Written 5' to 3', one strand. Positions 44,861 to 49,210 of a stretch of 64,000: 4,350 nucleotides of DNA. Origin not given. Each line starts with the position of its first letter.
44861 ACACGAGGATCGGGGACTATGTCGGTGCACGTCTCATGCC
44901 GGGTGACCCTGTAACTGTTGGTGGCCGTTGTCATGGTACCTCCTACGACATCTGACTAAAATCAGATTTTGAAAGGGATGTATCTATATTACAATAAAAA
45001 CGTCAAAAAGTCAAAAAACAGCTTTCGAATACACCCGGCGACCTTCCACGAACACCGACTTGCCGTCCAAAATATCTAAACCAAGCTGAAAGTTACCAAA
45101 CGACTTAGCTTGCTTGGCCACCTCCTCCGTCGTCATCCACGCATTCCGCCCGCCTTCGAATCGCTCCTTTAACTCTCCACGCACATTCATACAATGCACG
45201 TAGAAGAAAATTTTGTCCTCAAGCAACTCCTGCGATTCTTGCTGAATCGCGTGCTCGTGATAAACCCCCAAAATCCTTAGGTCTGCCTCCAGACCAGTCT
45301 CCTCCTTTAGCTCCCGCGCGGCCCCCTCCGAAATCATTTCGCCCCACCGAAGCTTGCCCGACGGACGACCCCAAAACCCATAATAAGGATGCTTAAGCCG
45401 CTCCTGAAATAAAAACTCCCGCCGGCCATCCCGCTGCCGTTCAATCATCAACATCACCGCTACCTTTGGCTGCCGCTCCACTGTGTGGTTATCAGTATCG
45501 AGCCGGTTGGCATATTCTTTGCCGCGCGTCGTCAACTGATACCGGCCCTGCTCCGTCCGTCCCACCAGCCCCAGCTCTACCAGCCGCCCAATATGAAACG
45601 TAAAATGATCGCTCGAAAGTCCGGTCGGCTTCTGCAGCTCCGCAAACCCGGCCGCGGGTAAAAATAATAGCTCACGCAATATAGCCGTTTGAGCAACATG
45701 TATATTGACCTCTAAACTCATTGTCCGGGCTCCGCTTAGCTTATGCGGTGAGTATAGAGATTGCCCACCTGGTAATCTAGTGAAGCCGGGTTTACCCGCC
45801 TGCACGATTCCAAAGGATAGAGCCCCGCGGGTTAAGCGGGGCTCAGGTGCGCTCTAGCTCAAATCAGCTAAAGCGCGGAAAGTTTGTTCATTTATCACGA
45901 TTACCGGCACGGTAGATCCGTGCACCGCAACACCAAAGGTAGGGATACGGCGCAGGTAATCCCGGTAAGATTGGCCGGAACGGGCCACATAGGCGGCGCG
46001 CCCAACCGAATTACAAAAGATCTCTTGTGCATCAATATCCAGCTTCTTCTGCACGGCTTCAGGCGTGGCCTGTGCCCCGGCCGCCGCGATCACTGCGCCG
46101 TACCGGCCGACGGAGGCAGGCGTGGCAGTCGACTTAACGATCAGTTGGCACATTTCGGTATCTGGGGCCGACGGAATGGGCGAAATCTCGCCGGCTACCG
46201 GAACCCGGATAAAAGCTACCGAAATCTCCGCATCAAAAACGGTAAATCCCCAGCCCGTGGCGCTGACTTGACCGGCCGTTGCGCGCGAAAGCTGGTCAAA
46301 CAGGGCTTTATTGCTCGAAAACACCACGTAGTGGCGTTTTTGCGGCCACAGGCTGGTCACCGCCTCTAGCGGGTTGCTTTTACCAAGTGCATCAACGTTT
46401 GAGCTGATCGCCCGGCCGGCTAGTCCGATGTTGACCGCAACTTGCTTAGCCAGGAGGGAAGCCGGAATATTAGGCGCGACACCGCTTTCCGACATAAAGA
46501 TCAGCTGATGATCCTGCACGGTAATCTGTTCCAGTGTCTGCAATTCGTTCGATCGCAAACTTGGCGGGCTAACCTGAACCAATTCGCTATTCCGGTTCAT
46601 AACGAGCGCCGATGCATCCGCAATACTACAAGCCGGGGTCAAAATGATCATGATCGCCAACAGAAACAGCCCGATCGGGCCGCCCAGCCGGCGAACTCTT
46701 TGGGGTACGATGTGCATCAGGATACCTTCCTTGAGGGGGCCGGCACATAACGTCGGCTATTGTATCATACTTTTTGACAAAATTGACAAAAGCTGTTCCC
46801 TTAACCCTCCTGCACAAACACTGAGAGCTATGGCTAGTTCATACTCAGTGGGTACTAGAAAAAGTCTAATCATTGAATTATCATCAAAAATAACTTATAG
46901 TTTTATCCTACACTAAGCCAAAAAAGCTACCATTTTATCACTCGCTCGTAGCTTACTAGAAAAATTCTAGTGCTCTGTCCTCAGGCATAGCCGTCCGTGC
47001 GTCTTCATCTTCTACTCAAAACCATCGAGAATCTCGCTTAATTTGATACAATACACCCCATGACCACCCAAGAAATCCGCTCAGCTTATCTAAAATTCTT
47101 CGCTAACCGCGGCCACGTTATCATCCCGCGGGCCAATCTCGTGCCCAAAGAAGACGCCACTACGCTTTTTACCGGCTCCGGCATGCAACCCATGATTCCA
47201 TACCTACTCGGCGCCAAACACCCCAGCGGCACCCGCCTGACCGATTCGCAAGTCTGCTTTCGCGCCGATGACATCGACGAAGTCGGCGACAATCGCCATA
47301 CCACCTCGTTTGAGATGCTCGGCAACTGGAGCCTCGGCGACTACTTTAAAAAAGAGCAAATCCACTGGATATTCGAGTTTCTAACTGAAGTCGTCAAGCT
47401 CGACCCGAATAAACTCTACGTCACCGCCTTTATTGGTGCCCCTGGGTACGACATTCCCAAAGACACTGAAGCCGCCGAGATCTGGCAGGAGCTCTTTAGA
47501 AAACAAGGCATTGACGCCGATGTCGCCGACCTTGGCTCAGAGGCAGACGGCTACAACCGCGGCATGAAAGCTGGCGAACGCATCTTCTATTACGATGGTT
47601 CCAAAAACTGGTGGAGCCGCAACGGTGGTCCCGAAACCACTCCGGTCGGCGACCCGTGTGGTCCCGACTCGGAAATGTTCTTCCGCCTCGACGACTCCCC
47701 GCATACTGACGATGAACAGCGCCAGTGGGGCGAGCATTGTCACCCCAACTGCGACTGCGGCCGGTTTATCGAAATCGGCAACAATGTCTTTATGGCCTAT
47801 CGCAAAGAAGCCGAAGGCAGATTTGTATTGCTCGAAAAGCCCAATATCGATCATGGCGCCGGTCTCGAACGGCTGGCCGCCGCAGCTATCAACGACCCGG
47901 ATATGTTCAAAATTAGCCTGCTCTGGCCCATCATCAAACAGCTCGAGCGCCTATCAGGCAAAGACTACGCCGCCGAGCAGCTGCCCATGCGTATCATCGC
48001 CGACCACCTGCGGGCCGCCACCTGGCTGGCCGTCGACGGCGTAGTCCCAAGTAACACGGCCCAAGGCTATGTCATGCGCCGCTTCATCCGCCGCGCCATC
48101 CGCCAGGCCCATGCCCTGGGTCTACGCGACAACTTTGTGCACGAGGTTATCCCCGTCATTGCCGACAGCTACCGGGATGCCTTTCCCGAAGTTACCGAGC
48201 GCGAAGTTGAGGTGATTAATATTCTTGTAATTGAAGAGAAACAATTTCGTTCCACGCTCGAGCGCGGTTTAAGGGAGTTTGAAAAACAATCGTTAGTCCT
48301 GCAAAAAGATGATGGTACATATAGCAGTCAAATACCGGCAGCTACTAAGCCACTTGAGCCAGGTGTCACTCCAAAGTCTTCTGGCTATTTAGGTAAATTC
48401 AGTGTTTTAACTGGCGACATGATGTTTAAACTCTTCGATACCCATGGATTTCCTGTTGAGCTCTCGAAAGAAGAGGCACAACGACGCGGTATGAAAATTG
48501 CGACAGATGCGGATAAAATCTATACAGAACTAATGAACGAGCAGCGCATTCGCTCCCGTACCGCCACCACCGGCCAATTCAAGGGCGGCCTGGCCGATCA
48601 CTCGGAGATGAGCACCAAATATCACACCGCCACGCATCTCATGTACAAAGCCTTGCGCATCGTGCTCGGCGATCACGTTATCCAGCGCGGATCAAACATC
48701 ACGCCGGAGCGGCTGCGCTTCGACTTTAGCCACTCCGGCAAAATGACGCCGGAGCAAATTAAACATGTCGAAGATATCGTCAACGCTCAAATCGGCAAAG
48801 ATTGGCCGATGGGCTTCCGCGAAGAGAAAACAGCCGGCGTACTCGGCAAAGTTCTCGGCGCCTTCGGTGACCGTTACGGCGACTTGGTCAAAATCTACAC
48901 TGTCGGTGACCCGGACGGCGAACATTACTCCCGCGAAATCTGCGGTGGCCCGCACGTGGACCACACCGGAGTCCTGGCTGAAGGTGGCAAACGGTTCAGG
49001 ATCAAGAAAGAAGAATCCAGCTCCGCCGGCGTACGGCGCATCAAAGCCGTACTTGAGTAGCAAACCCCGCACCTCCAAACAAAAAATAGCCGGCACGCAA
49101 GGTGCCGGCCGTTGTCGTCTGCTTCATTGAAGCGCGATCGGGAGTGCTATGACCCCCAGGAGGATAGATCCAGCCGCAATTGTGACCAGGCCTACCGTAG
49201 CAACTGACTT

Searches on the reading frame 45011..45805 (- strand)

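Call 52: search_protein_families(library=pfam, proteins=[window:45011-45805:-], max_evalue=0.01)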
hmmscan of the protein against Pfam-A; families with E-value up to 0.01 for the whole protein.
window:45011-45805:- (264 aa): 2 families
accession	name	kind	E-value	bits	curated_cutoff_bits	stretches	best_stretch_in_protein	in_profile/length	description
PF00293.34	NUDIX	-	1.5e-15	57.8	21.1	1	115-232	4-121/134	NUDIX domain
PF25213.1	HVO_A0261_N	-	0.0092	16.3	35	0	55-112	28-84/86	HVO_A0261 N-terminal domain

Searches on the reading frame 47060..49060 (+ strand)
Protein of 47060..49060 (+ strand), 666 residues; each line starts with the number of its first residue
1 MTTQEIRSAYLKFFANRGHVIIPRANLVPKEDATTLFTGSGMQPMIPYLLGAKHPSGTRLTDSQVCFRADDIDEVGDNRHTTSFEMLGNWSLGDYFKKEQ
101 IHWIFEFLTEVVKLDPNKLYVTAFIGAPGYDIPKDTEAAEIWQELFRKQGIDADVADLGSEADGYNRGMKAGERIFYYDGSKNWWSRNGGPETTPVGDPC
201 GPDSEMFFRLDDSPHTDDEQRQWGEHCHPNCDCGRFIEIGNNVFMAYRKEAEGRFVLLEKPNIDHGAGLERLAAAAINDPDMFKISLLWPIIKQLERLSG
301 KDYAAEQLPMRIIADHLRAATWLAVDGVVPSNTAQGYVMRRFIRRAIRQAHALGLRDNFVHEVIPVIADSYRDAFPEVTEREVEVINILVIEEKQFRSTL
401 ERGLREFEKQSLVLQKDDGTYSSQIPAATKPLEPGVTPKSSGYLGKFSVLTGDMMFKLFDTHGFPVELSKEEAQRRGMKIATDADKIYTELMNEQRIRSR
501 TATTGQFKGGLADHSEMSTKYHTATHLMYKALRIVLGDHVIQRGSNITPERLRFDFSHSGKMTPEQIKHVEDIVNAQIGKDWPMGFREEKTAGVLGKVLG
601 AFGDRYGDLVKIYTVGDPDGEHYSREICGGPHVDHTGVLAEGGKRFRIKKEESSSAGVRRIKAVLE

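Call 10: search_protein_families(library=pfam, proteins=[window:47060-49060:+], max_evalue=0.01)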
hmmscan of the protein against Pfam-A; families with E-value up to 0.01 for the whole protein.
window:47060-49060:+ (666 aa): 2 families
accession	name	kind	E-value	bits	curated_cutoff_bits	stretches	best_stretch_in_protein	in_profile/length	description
PF01411.24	tRNA-synt_2c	-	7.4e-108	361.9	30.3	2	5-412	1-374/552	tRNA synthetases class II (A)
PF07973.19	tRNA_SAD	-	1.7e-10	41.1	24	1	610-661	1-43/44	Threonyl and Alanyl tRNA synthetase second additional domain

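Call 90: find_encoding_contigs(protein=window:47060-49060:+, flank=10000, max_places=6)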
Protein window:47060-49060:+ (666 aa): 2 contigs read that carry it; 2 places shown.
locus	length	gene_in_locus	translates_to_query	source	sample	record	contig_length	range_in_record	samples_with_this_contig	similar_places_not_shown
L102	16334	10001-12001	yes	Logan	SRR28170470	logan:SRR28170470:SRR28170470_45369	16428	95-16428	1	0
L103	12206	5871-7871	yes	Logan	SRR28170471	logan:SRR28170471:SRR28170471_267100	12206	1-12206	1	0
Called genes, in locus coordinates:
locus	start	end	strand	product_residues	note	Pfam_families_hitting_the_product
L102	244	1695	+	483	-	PF00133:tRNA-synt_1, PF01921:tRNA-synt_1f (faint), PF09334:tRNA-synt_1g, PF00133:tRNA-synt_1, PF01406:tRNA-synt_1e (weak), PF19303:Anticodon_3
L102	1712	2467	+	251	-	PF01026:TatD_DNase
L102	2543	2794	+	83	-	-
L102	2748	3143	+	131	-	PF10097:DUF2335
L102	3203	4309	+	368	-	PF00266:Aminotran_5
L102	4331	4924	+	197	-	PF02698:DUF218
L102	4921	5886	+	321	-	PF02674:Colicin_V, PF00188:CAP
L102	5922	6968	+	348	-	PF02540:NAD_synthase (weak), PF03054:tRNA_Me_trans, PF20259:tRNA_Me_trans_M, PF20258:tRNA_Me_trans_C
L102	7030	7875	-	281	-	-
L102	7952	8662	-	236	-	PF00293:NUDIX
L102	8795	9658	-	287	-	-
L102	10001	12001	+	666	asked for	PF01411:tRNA-synt_2c, PF07973:tRNA_SAD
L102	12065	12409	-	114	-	-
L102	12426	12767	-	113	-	-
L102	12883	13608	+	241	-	PF00696:AA_kinase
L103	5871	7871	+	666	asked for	PF01411:tRNA-synt_2c, PF07973:tRNA_SAD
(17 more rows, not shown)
